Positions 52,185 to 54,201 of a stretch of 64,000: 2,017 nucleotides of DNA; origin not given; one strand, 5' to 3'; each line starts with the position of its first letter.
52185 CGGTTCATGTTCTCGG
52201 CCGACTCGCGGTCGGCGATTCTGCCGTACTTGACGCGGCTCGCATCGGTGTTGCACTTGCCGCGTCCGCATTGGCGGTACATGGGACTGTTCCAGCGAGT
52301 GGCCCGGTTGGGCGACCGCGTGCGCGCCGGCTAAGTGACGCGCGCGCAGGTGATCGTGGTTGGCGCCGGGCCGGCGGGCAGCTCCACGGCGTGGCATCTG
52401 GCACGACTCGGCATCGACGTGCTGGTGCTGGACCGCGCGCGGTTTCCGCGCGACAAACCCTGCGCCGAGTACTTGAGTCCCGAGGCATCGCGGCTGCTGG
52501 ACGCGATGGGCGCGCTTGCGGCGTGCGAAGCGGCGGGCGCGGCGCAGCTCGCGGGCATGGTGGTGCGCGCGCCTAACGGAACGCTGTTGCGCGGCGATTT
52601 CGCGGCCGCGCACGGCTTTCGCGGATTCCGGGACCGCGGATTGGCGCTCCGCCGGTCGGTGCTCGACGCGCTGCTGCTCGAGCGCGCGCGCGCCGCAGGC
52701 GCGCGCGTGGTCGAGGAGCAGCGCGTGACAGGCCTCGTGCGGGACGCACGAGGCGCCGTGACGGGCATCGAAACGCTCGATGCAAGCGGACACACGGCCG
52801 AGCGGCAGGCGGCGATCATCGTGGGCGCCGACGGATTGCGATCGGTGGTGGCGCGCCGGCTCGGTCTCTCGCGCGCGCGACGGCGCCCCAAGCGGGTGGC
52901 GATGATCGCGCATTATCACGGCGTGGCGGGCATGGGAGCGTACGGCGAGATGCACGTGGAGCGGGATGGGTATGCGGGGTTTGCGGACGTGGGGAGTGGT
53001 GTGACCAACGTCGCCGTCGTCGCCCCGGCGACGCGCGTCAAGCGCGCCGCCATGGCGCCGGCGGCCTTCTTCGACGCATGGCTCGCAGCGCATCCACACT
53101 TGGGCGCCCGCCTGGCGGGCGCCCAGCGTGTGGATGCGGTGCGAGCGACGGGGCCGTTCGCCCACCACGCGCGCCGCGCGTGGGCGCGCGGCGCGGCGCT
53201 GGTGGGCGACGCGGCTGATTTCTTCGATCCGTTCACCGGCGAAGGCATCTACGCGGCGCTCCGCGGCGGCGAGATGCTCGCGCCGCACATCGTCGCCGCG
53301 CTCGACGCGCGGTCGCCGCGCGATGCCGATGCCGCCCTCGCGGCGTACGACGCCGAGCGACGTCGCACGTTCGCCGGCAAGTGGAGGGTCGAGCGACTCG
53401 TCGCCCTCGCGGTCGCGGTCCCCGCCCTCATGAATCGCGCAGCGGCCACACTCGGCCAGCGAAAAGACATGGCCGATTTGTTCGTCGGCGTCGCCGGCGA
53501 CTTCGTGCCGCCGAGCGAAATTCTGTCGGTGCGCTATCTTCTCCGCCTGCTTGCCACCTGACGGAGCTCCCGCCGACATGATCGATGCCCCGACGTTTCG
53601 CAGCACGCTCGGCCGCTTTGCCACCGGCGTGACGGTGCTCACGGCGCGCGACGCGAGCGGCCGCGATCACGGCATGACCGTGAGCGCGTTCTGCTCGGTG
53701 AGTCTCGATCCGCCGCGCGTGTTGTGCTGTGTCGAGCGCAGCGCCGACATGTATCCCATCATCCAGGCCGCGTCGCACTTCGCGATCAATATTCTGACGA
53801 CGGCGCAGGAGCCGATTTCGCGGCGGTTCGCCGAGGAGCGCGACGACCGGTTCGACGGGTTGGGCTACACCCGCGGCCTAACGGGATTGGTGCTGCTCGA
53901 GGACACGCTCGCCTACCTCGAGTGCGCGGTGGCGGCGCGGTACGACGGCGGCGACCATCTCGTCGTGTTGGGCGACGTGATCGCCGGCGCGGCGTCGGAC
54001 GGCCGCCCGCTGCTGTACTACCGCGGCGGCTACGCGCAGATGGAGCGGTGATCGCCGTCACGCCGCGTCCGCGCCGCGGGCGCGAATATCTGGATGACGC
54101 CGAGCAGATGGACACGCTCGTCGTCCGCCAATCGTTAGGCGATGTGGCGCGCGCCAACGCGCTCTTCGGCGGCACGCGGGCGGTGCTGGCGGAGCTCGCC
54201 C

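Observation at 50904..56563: Unassigned six-gene cluster: B12-radical SAM, GGR-family flavoprotein, flavin reductase, SAM methyltransferase, SRPBCC and a stand-alone KAS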

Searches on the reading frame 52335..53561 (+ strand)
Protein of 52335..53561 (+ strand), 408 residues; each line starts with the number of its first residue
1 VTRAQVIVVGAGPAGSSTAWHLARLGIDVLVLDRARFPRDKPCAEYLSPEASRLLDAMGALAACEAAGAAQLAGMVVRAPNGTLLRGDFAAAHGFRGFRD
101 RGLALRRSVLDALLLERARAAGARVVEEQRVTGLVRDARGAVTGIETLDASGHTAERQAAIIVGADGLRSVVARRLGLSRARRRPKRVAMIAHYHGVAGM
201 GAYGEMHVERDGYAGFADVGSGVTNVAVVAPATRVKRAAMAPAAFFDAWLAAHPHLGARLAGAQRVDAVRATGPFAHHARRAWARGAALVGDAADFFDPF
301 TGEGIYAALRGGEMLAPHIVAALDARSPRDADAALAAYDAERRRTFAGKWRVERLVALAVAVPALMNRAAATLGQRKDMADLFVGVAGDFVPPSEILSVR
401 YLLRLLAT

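Call 3: search_protein_families(library=pfam, proteins=[window:52335-53561:+], max_evalue=0.01)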
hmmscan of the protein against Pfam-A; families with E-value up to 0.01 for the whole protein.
window:52335-53561:+ (408 aa): 15 families
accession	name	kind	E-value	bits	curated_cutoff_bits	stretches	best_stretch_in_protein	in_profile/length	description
PF01494.25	FAD_binding_3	-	1.9e-23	83.7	22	1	4-345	2-341/349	FAD binding domain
PF01266.30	DAO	-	3.7e-12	46.9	27.9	2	6-37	2-33/353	FAD dependent oxidoreductase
PF13450.12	NAD_binding_8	-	7.4e-08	33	21.9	1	8-36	1-29/68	NAD(P)-binding Rossmann-like domain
PF04820.20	Trp_halogenase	-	3.1e-06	26.8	21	0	108-339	158-374/458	Tryptophan halogenase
PF12831.13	FAD_oxidored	-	3.1e-05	23.9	27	1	5-37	1-33/416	FAD dependent oxidoreductase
PF01134.28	GIDA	-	4.4e-05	23.2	22.1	1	5-32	1-28/391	Glucose inhibited division protein A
PF07992.20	Pyr_redox_2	-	4.9e-05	23.3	26.1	1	5-45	2-43/291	Pyridine nucleotide-disulphide oxidoreductase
PF00070.33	Pyr_redox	-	5.8e-05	24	22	0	6-47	2-46/82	Pyridine nucleotide-disulphide oxidoreductase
PF05834.18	Lycopene_cycl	-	0.0004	20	23.4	0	6-34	2-32/380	Lycopene cyclase protein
PF03486.20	HI0933_like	-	0.0006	19.8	50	1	5-36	2-33/244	HI0933-like protein Rossmann domain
PF00890.30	FAD_binding_2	-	0.00081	19.1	20.4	0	6-34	2-30/414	FAD binding domain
PF13738.12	Pyr_redox_3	-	0.0018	18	30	1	7-36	1-31/305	Pyridine nucleotide-disulphide oxidoreductase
PF01262.27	AlaDh_PNT_C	-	0.0028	17.6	23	1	2-34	27-59/214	Alanine dehydrogenase/PNT, C-terminal domain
PF01946.23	Thi4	-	0.0049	16.6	26.2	1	4-34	18-49/235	Thi4 family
PF21799.2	MurD-like_N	-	0.0067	17.1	27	0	5-38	2-35/88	Mur ligase MurD-like, N-terminal domain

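Call 4: search_protein_families(library=ncbifam, proteins=[window:52335-53561:+], max_evalue=0.01)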
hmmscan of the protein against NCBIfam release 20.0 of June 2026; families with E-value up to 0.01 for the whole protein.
window:52335-53561:+ (408 aa): 100 families (the best 25 are shown)
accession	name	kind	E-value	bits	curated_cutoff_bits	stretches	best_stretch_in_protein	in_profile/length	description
TIGR02032.1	GG-red-SF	subfamily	9.5e-44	150.3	158.8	1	6-316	3-294/297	geranylgeranyl reductase family protein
NF049967.1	QhpG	equivalog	3.1e-30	105.4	240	1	6-354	1-319/423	flavin-dependent monooxygenase QhpG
TIGR02023.1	BchP-ChlP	subfamily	4.3e-25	88.5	343.3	2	5-182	2-167/388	geranylgeranyl diphosphate reductase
NF004829.0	PRK06183.1-3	subfamily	3.5e-22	78.9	390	2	2-179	7-184/520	bifunctional 3-(3-hydroxy-phenyl)propionate/3-hydroxycinnamic acid hydroxylase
NF033113.0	halo_ClmS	equivalog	6.4e-21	74.4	900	1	3-316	2-318/570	chloramphenicol-biosynthetic FADH2-dependent halogenase CmlS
NF045655.1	MkRedMenJ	equivalog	6.6e-21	74.7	700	1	2-391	3-377/406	menaquinone reductase MenJ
NF004831.0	PRK06183.1-5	equivalog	2.9e-20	72.2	546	2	3-179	8-180/568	bifunctional 3-(3-hydroxy-phenyl)propionate/3-hydroxycinnamic acid hydroxylase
TIGR01988.1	Ubi-OHases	subfamily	6.3e-19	68.1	224.65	1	6-344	2-337/387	ubiquinone biosynthesis hydroxylase, UbiH/UbiF/VisC/COQ6 family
NF005452.0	PRK07045.1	equivalog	2.6e-17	62.8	397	1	5-343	7-341/388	putative monooxygenase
NF004834.1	PRK06185.1-3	subfamily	4.1e-17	62.1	500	1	3-348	7-344/420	FAD-dependent oxidoreductase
NF004780.0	PRK06126.1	subfamily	4.7e-17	61.5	445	3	108-181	127-200/552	hypothetical protein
NF004833.1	PRK06185.1-1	subfamily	1e-15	57.4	488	1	3-370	2-364/403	FAD-dependent oxidoreductase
NF006593.0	PRK09126.1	equivalog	2.9e-15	56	420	2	124-345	128-341/393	5-demethoxyubiquinol-8 5-hydroxylase UbiM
NF046068.1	AkvoneHdxseDnrF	equivalog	6.2e-15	55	650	1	6-181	1-181/439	aklavinone 12-hydroxylase DnrF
NF041080.1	DGGGPL_reductase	equivalog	1.7e-14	53.6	580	1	5-177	3-164/447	digeranylgeranylglycerophospholipid reductase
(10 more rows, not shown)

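Call 21: search_solved_structures(query=window:52335-53561:+, max_evalue=1e-8)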
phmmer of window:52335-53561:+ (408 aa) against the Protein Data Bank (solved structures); distinct sequences matched with E-value up to 1e-8: 16.
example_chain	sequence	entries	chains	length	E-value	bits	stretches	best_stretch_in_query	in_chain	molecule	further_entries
8zop_A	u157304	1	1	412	8.7e-29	104.1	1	5-330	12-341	Halogenase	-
3i3l_A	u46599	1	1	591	9.6e-19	71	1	1-341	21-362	Alkylhalidase CmlS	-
7fco_A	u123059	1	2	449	2.7e-18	69.6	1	7-347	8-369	ChlB4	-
5buk_A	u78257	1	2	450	6.4e-18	68.3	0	6-176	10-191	FADH2-dependent halogenase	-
3nix_A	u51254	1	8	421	9.2e-16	61.2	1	3-313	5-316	Flavoprotein/dehydrogenase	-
6sw1_A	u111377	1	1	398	3.9e-15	59.1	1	5-342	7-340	Probable FAD-dependent monooxygenase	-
6sw2_A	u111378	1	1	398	6.8e-15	58.4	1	5-342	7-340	Probable FAD-dependent monooxygenase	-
2x3n_A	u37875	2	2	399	6.9e-15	58.3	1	5-342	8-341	PROBABLE FAD-DEPENDENT MONOOXYGENASE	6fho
5bul_A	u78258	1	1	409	5.6e-13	52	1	2-325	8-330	flavin-dependent halogenase triple mutant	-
3e1t_A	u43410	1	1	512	1.4e-12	50.8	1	6-321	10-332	Halogenase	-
5bva_A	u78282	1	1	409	1.9e-12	50.3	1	2-326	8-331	flavin-dependent halogenase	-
5dbj_E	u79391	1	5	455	3.2e-12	49.6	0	5-179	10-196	FADH2-dependent halogenase PltA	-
3oz2_A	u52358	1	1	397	1.1e-10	44.5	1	5-323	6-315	Digeranylgeranylglycerophospholipid reductase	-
8gu0_A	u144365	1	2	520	5.4e-10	42.2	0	4-132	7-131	Non-heme halogenase radH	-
5vqb_A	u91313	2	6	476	1.4e-09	40.8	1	5-343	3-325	Rifampin monooxygenase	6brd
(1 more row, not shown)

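Call 24: search_solved_structures(query=window:52335-53561:+, max_evalue=1e-15, show_alignments=3)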
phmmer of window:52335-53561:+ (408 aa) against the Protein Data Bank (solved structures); distinct sequences matched with E-value up to 1e-15: 5.
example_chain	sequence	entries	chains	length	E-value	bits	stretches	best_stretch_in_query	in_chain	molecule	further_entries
8zop_A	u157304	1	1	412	8.7e-29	104.1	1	5-330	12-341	Halogenase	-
3i3l_A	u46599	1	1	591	9.6e-19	71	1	1-341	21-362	Alkylhalidase CmlS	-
7fco_A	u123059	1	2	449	2.7e-18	69.6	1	7-347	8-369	ChlB4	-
5buk_A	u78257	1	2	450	6.4e-18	68.3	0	6-176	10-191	FADH2-dependent halogenase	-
3nix_A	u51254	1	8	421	9.2e-16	61.2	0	3-313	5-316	Flavoprotein/dehydrogenase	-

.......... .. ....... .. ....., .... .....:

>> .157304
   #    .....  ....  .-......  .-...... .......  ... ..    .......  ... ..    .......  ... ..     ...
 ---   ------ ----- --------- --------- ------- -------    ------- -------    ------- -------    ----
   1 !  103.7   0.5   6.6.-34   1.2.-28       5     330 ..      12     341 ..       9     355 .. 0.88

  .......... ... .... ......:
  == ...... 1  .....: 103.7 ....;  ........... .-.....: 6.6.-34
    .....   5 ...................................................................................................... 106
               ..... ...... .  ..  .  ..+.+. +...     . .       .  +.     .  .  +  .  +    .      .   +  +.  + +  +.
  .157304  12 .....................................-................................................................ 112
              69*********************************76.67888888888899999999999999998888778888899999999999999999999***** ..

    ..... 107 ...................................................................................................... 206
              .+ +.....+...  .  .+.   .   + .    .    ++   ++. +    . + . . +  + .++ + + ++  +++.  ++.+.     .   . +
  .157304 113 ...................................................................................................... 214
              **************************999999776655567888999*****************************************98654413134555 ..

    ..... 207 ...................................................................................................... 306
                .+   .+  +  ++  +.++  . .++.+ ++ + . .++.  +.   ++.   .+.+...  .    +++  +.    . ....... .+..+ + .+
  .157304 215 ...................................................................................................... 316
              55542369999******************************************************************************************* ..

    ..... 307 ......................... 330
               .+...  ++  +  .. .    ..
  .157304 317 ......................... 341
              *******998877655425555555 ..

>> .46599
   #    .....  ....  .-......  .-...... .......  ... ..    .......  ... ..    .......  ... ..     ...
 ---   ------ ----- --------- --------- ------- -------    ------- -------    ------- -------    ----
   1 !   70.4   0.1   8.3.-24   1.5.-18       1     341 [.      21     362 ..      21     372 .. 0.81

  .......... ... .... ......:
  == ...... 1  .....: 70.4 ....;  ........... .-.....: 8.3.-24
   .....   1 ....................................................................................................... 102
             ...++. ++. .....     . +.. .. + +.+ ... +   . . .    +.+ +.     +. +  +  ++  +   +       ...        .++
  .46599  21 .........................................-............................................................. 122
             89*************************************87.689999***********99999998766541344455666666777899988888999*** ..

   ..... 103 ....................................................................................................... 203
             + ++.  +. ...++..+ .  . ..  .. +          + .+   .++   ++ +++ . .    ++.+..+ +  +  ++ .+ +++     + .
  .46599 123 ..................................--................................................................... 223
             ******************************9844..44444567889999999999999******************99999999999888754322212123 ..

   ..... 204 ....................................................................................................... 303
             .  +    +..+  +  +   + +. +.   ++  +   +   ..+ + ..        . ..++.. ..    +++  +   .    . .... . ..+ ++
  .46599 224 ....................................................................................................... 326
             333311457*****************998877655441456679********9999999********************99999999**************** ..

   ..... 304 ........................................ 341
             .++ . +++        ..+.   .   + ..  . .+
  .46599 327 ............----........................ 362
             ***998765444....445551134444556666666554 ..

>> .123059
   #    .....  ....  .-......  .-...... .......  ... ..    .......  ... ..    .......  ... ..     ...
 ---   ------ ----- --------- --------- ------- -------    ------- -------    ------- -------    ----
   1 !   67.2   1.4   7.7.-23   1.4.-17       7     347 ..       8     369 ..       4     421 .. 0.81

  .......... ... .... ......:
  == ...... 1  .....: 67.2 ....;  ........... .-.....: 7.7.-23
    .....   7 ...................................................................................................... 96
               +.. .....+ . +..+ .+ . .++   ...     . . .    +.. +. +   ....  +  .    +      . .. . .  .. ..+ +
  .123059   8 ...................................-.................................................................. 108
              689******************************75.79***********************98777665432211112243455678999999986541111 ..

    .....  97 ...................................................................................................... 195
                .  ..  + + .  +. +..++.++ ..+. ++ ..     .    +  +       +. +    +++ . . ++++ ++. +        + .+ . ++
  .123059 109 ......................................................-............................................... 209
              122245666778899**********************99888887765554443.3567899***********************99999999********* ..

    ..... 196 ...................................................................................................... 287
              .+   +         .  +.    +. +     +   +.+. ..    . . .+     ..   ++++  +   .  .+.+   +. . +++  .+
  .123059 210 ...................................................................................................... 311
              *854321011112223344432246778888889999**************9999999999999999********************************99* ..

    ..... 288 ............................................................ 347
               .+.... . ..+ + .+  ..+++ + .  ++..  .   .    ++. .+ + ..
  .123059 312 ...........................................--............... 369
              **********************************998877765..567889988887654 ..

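Call 90: search_dna_similar(query=window:52335-53561:+, collection=plasmids, mode=protein, max_rows=25, max_evalue=1e-20)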
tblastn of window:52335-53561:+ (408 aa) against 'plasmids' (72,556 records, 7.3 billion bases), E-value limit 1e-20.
No match.

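Call 92: search_dna_similar(query=window:52335-53561:+, collection=plasmids, mode=protein, max_rows=25, max_evalue=1e-8)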
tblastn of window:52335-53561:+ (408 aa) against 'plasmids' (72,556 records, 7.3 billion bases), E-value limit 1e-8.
Records with a match: 2; places in all: 2; records where one place covers at least 80% of the query: 0.
Best place of each record, by identity: 60-80% 1; <60% 1.
By first word of the organism name: Streptomyces 1; Nonomuraea 1.
By predicted mobility (MOB-suite, as given by PLSDB): non-mobilizable 2.
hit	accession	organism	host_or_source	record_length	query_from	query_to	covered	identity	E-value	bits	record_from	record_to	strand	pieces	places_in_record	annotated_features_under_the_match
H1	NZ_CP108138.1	Streptomyces sp. NBC_00184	-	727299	4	167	40%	37.5%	1e-9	68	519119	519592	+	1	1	geranylgeranyl reductase family protein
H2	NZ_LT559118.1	Nonomuraea gerenzanensis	-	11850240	4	53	12%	60.0%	8e-9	65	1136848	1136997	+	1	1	none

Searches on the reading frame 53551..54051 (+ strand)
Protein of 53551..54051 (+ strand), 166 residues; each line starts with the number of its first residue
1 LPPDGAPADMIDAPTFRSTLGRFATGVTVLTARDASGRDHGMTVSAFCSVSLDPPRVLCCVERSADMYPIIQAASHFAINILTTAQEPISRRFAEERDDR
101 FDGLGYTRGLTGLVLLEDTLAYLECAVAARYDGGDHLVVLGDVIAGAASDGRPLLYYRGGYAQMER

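Call 3: search_protein_families(library=pfam, proteins=[window:53551-54051:+], max_evalue=0.01)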
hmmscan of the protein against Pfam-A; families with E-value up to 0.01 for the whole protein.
window:53551-54051:+ (166 aa): 1 family
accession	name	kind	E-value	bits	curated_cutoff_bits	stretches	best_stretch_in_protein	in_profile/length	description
PF01613.24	Flavin_Reduct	-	3.1e-42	144.7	27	1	20-164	1-152/153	Flavin reductase like domain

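Call 4: search_protein_families(library=ncbifam, proteins=[window:53551-54051:+], max_evalue=0.01)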
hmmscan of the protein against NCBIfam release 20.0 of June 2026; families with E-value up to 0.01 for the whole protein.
window:53551-54051:+ (166 aa): 8 families
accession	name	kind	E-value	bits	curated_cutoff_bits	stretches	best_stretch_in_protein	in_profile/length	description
NF045630.1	monooxsub_HsaB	equivalog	2.1e-43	148.3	230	1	9-165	3-160/186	3-hydroxy-9,10-secoandrosta-1,3,5(10)-triene-9,17-dione monooxygenase reductase subunit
NF045919.1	HphnlacHdxRed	equivalog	3.3e-43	148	340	1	10-163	4-157/309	p-hydroxyphenylacetate 3-hydroxylase reductase component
NF052639.1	FlvnRedFerAPor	equivalog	7.6e-37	126.4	260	1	13-164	4-155/158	flavin reductase FerA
NF042921.1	HpaC_Thermus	equivalog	2.1e-35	121.9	200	1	15-164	4-149/150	4-hydroxyphenylacetate 3-monooxygenase reductase subunit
NF045733.1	StyMonoxStyB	equivalog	1.1e-31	109.8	200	1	15-163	3-148/150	styrene monooxygenase NADH-dependent flavin reductase subunit StyB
TIGR03615.1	RutF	equivalog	1.1e-23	84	254.75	1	13-161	3-153/156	NADH-dependent FMN reductase RutF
TIGR02296.1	HpaC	equivalog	6.1e-21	75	205.95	1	16-158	1-147/154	4-hydroxyphenylacetate 3-monooxygenase, reductase component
NF012030.0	PRK15486.1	equivalog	1.7e-16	60.5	315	1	16-159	10-157/170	4-hydroxyphenylacetate 3-monooxygenase reductase subunit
